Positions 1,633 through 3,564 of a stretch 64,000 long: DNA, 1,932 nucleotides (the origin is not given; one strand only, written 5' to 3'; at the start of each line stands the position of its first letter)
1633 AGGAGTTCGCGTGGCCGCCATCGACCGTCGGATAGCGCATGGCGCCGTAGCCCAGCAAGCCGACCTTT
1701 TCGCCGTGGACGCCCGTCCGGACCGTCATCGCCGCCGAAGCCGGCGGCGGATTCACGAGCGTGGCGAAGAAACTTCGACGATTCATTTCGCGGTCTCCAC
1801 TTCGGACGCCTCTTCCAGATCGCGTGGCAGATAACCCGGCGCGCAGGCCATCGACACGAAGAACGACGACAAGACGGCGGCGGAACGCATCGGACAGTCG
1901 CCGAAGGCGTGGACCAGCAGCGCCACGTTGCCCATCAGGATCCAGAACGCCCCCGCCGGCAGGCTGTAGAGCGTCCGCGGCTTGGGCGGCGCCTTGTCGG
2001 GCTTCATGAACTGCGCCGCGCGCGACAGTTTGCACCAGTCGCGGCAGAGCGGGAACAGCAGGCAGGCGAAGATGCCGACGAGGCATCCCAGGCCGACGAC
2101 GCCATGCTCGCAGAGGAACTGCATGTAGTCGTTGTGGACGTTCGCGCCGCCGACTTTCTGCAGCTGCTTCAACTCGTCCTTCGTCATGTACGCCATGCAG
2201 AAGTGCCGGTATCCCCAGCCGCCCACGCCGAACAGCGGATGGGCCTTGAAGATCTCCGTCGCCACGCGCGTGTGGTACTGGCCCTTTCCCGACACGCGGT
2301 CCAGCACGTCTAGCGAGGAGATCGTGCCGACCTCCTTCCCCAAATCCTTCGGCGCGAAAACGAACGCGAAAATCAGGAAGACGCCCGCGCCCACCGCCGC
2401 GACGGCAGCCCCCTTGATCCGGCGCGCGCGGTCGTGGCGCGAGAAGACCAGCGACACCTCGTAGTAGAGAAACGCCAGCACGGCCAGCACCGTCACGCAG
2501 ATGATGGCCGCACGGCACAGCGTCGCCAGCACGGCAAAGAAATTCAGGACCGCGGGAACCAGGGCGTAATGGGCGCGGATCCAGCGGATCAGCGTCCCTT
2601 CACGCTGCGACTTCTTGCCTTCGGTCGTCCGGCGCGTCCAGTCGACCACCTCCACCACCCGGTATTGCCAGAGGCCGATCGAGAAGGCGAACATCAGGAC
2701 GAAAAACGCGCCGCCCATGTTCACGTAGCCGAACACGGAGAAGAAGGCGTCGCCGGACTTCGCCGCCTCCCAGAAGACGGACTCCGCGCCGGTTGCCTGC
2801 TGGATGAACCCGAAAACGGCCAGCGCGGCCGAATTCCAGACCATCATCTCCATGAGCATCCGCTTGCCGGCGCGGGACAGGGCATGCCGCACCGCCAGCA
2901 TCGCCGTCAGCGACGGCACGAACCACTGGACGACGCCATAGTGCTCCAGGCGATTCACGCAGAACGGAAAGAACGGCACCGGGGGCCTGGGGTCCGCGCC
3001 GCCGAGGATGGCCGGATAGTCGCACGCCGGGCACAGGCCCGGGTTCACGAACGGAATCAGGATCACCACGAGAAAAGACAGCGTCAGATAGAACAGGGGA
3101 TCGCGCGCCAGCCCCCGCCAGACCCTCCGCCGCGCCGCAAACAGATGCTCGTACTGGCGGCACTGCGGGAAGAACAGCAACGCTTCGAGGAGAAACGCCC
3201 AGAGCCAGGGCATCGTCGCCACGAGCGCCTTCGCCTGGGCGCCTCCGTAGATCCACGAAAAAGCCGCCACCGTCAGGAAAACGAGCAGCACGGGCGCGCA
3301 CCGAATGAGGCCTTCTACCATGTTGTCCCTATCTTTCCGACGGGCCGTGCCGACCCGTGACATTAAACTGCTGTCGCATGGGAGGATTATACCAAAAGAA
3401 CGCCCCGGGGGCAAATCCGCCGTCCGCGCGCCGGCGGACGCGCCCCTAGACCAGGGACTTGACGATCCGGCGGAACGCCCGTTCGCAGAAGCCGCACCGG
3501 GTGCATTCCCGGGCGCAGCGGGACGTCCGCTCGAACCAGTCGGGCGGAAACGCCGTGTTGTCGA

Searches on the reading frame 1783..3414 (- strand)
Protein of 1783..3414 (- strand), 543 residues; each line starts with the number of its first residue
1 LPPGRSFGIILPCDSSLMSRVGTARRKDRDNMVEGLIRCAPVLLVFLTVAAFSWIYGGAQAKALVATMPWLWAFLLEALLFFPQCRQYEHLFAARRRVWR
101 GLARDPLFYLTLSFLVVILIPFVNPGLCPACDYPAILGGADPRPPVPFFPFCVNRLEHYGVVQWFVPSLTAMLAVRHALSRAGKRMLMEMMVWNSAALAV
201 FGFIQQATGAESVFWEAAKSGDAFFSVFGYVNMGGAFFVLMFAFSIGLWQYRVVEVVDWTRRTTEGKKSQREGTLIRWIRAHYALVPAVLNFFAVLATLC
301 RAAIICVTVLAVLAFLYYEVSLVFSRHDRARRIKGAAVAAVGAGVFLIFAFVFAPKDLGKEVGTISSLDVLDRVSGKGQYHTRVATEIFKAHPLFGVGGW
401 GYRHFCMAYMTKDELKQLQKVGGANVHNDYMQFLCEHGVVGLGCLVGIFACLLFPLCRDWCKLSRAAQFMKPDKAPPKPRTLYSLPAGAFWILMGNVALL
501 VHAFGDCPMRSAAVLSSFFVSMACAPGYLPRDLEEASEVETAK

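Call 32: search_protein_families(library=pfam, proteins=[window:1783-3414:-], max_evalue=0.0001)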
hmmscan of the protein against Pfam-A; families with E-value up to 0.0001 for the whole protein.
window:1783-3414:- (543 aa): 1 family
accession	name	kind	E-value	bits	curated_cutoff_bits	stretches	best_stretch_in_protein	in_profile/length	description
PF04932.20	Wzy_C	-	2.3e-14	53.9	31.7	1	288-445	3-148/149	O-Antigen ligase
